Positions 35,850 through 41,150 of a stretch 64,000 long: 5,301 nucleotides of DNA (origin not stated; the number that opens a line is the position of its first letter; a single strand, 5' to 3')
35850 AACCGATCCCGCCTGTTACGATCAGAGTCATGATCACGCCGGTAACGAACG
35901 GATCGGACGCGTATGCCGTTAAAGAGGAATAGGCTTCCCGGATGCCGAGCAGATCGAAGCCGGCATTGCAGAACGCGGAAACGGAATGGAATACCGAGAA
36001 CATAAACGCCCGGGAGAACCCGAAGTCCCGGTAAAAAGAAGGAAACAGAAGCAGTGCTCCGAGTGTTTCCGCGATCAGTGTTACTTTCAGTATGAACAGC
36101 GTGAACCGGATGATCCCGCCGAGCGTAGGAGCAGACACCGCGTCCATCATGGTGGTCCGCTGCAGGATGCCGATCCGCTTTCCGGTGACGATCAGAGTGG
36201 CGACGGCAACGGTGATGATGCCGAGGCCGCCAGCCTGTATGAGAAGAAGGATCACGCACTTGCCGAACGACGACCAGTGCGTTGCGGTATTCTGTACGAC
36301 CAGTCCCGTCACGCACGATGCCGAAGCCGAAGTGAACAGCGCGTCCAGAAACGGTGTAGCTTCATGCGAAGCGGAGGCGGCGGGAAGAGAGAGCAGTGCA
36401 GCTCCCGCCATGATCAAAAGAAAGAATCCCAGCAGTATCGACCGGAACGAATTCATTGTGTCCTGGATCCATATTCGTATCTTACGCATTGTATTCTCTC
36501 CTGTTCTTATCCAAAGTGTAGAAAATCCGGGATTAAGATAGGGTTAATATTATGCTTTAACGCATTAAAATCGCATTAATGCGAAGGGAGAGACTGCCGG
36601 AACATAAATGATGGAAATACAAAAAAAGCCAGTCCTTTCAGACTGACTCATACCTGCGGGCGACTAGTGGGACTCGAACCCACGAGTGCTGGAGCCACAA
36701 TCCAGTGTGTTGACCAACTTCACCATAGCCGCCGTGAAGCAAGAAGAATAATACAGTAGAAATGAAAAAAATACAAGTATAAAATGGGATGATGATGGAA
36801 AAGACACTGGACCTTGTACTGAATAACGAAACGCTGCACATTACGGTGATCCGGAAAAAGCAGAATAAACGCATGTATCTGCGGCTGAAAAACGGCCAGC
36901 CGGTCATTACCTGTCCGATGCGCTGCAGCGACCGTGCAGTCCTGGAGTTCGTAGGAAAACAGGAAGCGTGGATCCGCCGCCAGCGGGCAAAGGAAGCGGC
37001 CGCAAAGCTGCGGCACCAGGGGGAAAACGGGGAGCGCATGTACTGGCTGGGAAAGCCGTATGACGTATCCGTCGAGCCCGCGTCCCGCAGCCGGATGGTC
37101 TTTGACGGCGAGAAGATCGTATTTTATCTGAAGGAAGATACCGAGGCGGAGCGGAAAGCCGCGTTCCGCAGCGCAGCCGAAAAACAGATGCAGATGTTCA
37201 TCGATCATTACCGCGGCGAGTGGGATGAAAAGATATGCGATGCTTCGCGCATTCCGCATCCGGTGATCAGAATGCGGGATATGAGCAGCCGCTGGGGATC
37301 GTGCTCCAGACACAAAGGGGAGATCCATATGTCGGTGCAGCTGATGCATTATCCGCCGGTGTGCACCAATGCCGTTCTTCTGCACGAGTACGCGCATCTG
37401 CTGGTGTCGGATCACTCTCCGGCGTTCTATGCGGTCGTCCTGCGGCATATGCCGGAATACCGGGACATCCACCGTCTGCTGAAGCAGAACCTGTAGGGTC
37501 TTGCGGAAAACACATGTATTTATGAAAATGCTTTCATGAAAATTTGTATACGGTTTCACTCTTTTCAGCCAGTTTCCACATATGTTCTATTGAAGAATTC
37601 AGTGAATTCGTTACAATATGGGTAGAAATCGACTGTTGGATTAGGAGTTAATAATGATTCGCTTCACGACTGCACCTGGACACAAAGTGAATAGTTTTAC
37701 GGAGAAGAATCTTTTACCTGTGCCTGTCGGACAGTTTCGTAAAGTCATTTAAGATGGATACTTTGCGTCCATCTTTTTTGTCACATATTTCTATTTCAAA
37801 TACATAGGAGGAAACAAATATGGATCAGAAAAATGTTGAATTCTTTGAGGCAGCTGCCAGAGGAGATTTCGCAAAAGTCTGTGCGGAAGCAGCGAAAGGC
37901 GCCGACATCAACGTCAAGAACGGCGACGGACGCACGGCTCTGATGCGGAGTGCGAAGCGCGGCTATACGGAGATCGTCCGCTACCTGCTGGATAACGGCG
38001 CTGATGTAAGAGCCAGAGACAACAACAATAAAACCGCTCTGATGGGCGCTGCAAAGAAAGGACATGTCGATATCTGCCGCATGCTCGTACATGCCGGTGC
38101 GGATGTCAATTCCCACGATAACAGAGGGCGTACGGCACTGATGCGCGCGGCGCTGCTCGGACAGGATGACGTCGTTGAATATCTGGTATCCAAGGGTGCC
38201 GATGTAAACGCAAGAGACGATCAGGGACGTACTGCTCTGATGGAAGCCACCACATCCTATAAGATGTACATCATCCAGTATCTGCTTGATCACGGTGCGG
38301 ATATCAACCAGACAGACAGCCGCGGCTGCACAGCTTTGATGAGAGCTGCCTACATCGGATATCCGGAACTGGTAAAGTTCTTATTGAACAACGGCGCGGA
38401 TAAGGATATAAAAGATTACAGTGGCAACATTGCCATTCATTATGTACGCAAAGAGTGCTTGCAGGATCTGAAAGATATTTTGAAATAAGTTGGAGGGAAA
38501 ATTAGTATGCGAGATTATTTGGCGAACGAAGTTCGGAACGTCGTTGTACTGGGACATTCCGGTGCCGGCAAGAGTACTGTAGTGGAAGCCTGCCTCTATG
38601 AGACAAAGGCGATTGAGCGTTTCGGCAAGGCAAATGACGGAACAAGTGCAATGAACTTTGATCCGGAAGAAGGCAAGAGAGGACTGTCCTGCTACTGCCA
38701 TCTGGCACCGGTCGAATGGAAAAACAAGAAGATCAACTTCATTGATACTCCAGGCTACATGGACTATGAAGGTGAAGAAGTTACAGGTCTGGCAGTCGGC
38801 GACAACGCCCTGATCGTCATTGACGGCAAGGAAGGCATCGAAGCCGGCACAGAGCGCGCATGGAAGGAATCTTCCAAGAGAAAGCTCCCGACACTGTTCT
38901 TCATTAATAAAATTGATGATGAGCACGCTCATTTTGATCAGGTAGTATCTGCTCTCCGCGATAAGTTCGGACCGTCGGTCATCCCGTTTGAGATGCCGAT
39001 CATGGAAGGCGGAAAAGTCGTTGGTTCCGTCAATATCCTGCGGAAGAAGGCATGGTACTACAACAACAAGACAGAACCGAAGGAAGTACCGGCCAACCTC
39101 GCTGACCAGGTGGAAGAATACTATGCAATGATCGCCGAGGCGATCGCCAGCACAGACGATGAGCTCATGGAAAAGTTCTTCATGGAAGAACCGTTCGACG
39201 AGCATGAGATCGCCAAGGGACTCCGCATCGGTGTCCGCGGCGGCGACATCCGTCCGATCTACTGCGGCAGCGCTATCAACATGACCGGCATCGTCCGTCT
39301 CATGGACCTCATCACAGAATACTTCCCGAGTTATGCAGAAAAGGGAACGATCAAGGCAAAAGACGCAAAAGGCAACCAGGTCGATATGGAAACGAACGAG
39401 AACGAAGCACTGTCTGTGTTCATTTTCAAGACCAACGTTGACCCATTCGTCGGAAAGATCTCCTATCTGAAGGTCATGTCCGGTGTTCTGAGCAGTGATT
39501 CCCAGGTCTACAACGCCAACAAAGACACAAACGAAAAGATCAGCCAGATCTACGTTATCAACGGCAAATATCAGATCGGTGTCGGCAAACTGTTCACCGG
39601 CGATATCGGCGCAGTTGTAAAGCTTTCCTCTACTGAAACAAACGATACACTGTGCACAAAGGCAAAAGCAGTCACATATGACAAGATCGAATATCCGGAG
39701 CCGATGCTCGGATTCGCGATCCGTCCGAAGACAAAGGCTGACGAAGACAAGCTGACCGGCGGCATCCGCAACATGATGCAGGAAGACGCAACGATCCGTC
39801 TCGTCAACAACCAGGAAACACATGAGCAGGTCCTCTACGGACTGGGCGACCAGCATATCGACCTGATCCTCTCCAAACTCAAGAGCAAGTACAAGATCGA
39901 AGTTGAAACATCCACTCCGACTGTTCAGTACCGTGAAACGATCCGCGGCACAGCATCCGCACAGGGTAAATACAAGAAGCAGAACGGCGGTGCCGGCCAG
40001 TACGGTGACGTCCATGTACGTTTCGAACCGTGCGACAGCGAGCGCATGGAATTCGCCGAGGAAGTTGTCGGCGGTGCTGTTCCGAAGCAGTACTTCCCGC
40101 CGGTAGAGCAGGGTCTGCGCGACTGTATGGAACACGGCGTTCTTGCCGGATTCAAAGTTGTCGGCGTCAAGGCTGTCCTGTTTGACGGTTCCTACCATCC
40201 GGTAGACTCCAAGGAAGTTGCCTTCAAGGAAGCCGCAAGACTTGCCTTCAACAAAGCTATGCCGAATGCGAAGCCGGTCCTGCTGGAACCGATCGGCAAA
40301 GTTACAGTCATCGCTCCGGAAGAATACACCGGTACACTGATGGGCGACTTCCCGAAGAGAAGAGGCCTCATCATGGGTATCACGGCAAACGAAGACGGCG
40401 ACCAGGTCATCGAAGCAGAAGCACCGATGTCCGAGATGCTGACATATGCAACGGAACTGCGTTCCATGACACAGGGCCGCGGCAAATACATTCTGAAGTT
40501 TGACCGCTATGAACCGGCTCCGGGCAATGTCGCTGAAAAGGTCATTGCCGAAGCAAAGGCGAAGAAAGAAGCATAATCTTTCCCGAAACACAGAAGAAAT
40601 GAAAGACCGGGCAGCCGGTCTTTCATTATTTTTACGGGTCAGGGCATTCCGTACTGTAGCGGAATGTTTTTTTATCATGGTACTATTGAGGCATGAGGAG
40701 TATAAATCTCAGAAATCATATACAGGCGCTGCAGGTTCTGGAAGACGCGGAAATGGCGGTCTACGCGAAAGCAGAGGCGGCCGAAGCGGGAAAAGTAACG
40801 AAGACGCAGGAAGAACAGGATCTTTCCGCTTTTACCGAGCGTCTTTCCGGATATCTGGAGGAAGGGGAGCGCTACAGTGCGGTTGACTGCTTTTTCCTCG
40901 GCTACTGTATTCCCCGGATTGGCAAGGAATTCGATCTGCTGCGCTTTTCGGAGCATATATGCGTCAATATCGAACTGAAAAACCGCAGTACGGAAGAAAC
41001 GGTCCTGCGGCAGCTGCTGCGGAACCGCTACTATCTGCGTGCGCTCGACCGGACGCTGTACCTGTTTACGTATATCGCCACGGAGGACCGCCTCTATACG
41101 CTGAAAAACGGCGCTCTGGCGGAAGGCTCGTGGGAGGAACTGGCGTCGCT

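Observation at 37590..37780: Unannotated 32-aa ORF whose stop codon sits on a terminator arm: possible ribosome-sensing attenuator for an EF-G paralog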

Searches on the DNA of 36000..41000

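Call 4: search_rna_families(source=window, start=36000, end=41000, threshold=evalue, max_evalue=10)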
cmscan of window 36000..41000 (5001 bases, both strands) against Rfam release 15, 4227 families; matches with E-value up to 10: 7.
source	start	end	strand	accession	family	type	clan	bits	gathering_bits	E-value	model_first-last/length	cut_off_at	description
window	36659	36732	-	RF00005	tRNA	Gene; tRNA;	CL00001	61.4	29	5.6e-12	1-71/71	no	tRNA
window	36658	36732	+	RF04354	Plastid-ycf2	Cis-reg;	-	22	65.7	0.42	1-75/75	no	Plastid-ycf2 5UTR RNA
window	37799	37905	+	RF02191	TCL6_1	Gene; lncRNA;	-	18.8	60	0.96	1-113/113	no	T-cell leukemia/lymphoma 6 conserved region 1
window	40601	40629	+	RF00617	cHP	Cis-reg;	CL00129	16.9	40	8.3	17-44/45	no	Flavivirus capsid hairpin cHP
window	38913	38941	+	RF01304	sR5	Gene; snRNA; snoRNA; CD-box;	-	15.6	40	3.4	1-53/53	no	Small nucleolar RNA sR5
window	37160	37261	+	RF01497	ALIL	Cis-reg;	-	14.5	50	2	1-117/117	no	ALIL pseudoknot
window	36181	36226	+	RF01145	sR14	Gene; snRNA; snoRNA; CD-box;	-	14.2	38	2.4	1-54/54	no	Small nucleolar RNA sR14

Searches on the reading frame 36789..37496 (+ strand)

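Call 5: search_protein_families(library=pfam, proteins=[window:36789-37496:+])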
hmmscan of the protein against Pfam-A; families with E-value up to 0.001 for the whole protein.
window:36789-37496:+ (235 aa): 2 families
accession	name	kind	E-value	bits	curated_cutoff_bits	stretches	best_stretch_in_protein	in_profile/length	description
PF01863.23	YgjP-like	-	1.8e-41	142.9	26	1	27-234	1-207/207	YgjP-like, metallopeptidase domain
PF10263.15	SprT-like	-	0.00012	22.3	25.6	1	148-226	11-90/108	SprT-like family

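Call 6: search_protein_families(library=ncbifam, proteins=[window:36789-37496:+])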
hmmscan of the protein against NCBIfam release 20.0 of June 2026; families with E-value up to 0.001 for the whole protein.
window:36789-37496:+ (235 aa): 0 families

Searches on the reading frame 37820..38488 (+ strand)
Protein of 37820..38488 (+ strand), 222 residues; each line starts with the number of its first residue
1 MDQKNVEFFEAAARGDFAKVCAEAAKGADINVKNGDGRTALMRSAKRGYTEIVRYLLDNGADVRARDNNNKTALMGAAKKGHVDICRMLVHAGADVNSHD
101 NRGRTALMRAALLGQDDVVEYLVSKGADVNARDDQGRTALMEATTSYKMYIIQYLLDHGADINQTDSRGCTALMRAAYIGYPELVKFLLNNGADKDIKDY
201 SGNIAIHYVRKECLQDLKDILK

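Call 5: search_protein_families(library=pfam, proteins=[window:37820-38488:+])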
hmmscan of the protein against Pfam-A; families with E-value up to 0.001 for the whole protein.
window:37820-38488:+ (222 aa): 7 families
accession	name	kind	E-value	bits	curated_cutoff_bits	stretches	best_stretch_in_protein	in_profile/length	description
PF00023.36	Ank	-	6e-48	158.6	21.1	5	103-134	2-33/33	Ankyrin repeat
PF12796.13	Ank_2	-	8.7e-48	161.3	27.3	3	10-100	3-90/90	Ankyrin repeats (3 copies)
PF13637.12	Ank_4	-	1.8e-43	146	22.7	5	150-189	11-50/50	Ankyrin repeats (many copies)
PF13857.12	Ank_5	-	2.1e-34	117.6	27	4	27-74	5-53/56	Ankyrin repeats (many copies)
PF13606.12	Ank_3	-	2.2e-31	104.4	22.3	3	103-131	2-30/30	Ankyrin repeat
PF23745.1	ANK_LRRK2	-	8e-08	32.6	27.5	0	139-194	34-89/130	LRRK2 ANK repeat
PF24521.3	Ank_KRIT1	-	1.3e-07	31.9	80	0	39-94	20-70/149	KRIT1 ankyrin-repeats domain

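Call 6: search_protein_families(library=ncbifam, proteins=[window:37820-38488:+])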
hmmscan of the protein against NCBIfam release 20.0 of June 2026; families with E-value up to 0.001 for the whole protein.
window:37820-38488:+ (222 aa): 11 families
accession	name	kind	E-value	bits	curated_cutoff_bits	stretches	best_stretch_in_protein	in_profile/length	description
NF041931.2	MzaA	equivalog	3.8e-37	128.5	800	4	64-122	29-87/726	MZA anti-phage system associated sigma-70 family RNA polymerase sigma factor MzaA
NF043029.1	T4SS_AnkY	equivalog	3e-27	95.3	600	3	68-136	456-524/543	Dot/Icm T4SS effector AnkY/LegA9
NF043023.1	T4SS_AnkH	equivalog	8.2e-23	80.8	600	2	19-129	14-124/467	Dot/Icm T4SS effector AnkH/LegA3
NF043028.1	T4SS_AnkX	equivalog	2.5e-21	75.6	1400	3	150-210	562-623/938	Dot/Icm T4SS effector AnkN/AnkX/LegA8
NF043022.1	T4SS_AnkG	equivalog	1.1e-17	63.9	500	2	73-176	333-443/455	Dot/Icm T4SS effector AnkG/AnkZ/LegA7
NF043021.1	T4SS_AnkF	equivalog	6.2e-16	57.9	1000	1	72-132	587-648/917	Dot/Icm T4SS effector AnkF/LegA14/Ceg31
NF043024.1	T4SS_AnkI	equivalog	9.2e-15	54.3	550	1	105-159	243-307/439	Dot/Icm T4SS effector AnkI/LegAS4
NF043027.1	T4SS_AnkQ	equivalog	2.9e-11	42.7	700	1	150-218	345-414/496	Dot/Icm T4SS effector AnkQ/LegA10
NF038106.1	gamma_NF038106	equivalog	3.4e-09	36.9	50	0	118-140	51-73/93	PA4642 family protein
TIGR00870.1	trp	subfamily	3.8e-09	35.2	498.75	1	36-138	130-213/747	transient-receptor-potential calcium channel protein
NF043019.1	T4SS_AnkC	equivalog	5.2e-07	28.9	450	0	113-194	101-192/459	Dot/Icm T4SS effector AnkC/LegA12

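Call 22: find_related_loci(query=window:37820-38488:+, collection=genome_contigs, flank=600)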
Query window:37820-38488:+ (222 aa) in genome_contigs; peptide patterns used: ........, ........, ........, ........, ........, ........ (x = any residue, [..] = any of these).
130 stretches matched a pattern; 63 encode a relative of the query (tblastn E <= 1e-3); 63 distinct loci.
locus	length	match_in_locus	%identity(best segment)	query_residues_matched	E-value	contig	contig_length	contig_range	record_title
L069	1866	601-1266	96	1-222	5e-146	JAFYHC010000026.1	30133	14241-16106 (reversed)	MAG: Solobacterium sp. isolate RGIG7085 Sheep_Rumen.Co__c950573, whole genome shotgun sequence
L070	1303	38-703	80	1-222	2e-126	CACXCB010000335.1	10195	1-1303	MAG: uncultured Erysipelotrichaceae bacterium isolate RUG11122 genome assembly, contig: RUG11122_asm_335, whole genome s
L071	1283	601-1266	79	1-222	6e-124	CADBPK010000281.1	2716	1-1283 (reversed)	MAG: uncultured Erysipelotrichaceae bacterium isolate RUG14176 genome assembly, contig: RUG14176_asm_281, whole genome s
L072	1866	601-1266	79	1-222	2e-119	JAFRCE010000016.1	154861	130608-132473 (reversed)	MAG: Solobacterium sp. isolate RGIG2362 Goat_Ileum-2__c150520, whole genome shotgun sequence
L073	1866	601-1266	79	1-222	2e-119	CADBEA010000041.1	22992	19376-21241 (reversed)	MAG: uncultured Erysipelotrichaceae bacterium isolate RUG13885 genome assembly, contig: RUG13885_asm_41, whole genome sh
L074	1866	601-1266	80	1-222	2e-118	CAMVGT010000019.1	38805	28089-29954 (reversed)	MAG TPA_asm: uncultured Erysipelotrichaceae bacterium isolate SRR8387716_bin.113_metaWRAP_v1.3_MAG genome assembly, cont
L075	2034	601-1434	80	1-222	1e-117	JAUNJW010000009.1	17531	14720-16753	MAG: Erysipelotrichaceae bacterium isolate S2M_St_7 NODE_239_length_17531_cov_5.268082, whole genome shotgun sequence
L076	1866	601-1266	78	1-222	2e-117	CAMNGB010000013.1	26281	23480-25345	MAG: uncultured Erysipelotrichaceae bacterium isolate SRR1206671_bin.134_metaWRAP_v1.3_MAG genome assembly, contig: NODE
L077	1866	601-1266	78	1-222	2e-117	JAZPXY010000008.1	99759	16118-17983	MAG: Bulleidia sp. isolate T1900044649_TS20190115.MAGScoT_cleanbin_000018 SGB_1401_k141_424820, whole genome shotgun seq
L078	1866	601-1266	70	1-222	3e-105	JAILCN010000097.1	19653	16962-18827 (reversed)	MAG: Solobacterium sp. isolate RUI586 k141_6781407_flag=0_multi=16.0000_len=19653, whole genome shotgun sequence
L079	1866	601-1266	68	1-222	4e-102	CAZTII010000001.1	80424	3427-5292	MAG TPA_asm: uncultured Erysipelotrichaceae bacterium isolate SRP192927_co5_267 genome assembly, contig: NODE_147_length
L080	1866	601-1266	69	1-222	3e-101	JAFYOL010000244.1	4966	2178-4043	MAG: Erysipelotrichaceae bacterium isolate RGIG7276 Water_buffalos_Cecum-4__c848581, whole genome shotgun sequence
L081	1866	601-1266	68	1-222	5e-100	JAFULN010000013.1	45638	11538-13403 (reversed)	MAG: Erysipelotrichaceae bacterium isolate RGIG4604 Roe_deer_Rectum-3__c1358, whole genome shotgun sequence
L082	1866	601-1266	69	1-222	4e-100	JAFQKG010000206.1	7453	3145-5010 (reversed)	MAG: Erysipelotrichaceae bacterium isolate RGIG1896 Goat_Cecum.Co__c3139599, whole genome shotgun sequence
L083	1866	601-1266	62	1-222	1e-90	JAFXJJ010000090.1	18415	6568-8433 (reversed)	MAG: Erysipelotrichales bacterium isolate RGIG6468 Sheep_Rectum.Co__c2596179, whole genome shotgun sequence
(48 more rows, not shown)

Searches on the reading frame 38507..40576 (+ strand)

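Call 5: search_protein_families(library=pfam, proteins=[window:38507-40576:+])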
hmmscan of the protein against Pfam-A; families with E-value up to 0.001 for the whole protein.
window:38507-40576:+ (689 aa): 8 families
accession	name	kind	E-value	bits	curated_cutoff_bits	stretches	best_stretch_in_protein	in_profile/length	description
PF00009.33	GTP_EFTU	-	3.8e-40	137.9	26.5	1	8-275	2-188/188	Elongation factor Tu GTP binding domain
PF03764.24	EFG_IV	-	3.2e-38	130.7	24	1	471-589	1-121/121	Elongation factor G, domain IV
PF00679.30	EFG_C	-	7.3e-27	93.7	27.9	1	591-678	1-88/89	Elongation factor G C-terminus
PF14492.12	EFG_III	-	2.8e-24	85.4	27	1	397-469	2-74/75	Elongation Factor G, domain III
PF22042.2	EF-G_D2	-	2.9e-14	53.4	27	1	302-384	2-83/84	Elongation factor G domain 2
PF01926.29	MMR_HSR1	-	3.8e-06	27.4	21.9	1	12-135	2-113/113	50S ribosome-binding GTPase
PF04548.22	AIG1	-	4e-05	23.5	27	1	10-88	1-63/212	AIG1 family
PF03144.31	GTP_EFTU_D2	-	6.6e-05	23.7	30.3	1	316-383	1-73/73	Elongation factor Tu domain 2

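Call 6: search_protein_families(library=ncbifam, proteins=[window:38507-40576:+])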
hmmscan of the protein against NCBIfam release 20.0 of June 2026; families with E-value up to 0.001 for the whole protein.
window:38507-40576:+ (689 aa): 31 families (the best 25 are shown)
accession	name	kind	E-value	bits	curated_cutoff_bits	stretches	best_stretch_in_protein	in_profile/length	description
NF009381.0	PRK12740.1-5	subfamily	6.8e-259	860.9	583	1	1-687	1-689/692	elongation factor G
TIGR00484.1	EF-G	equivalog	7.8e-186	619.2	659.4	1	6-684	7-690/691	elongation factor G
NF009891.0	PRK13351.1-1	equivalog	2.3e-177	591.6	597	1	1-686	1-680/681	elongation factor G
NF058620.1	EFG2_Bacteroid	exception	1.2e-173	579.3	1000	2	1-510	1-509/717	elongation factor G2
NF009377.1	PRK12740.1-1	equivalog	1.6e-167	558.9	890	1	7-679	11-698/700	elongation factor G-like protein EF-G2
NF009379.0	PRK12740.1-3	equivalog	3e-159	531.7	513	1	7-685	6-672/674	elongation factor G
NF012153.1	tet_protect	equivalog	1.1e-89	301.3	775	1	11-668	2-614/614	tetracycline resistance ribosomal protection protein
TIGR00490.1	aEF-2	equivalog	2.6e-69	234.1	738.45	3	291-485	279-475/720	elongation factor EF-2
NF033148.1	tet_protect_M_W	exception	6.1e-66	223.1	1100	2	211-674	176-616/639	TetM/TetW/TetO/TetS family tetracycline resistance ribosomal protection protein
NF012155.1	tet_protect_M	exception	3.6e-54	184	1420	2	213-670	178-612/639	tetracycline resistance ribosomal protection protein Tet(M)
NF000120.3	47473_otr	exception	3.6e-52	177.8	900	1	11-661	4-606/608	tetracycline resistance ribosomal protection protein Otr(A)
NF001964.0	PRK00741.1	equivalog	3.5e-46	157.7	473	1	9-474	12-468/529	peptide chain release factor 3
NF009892.0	PRK13351.1-3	equivalog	7e-44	150.3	640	2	9-143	3-142/623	elongation factor G-like protein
TIGR01394.1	TypA_BipA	equivalog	1.1e-43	149.4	757.3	3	9-152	1-142/594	translational GTPase TypA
NF012154.0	tet_protect_Q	exception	4.9e-37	127.5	1425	1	9-679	3-622/638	tetracycline resistance ribosomal protection protein Tet(Q)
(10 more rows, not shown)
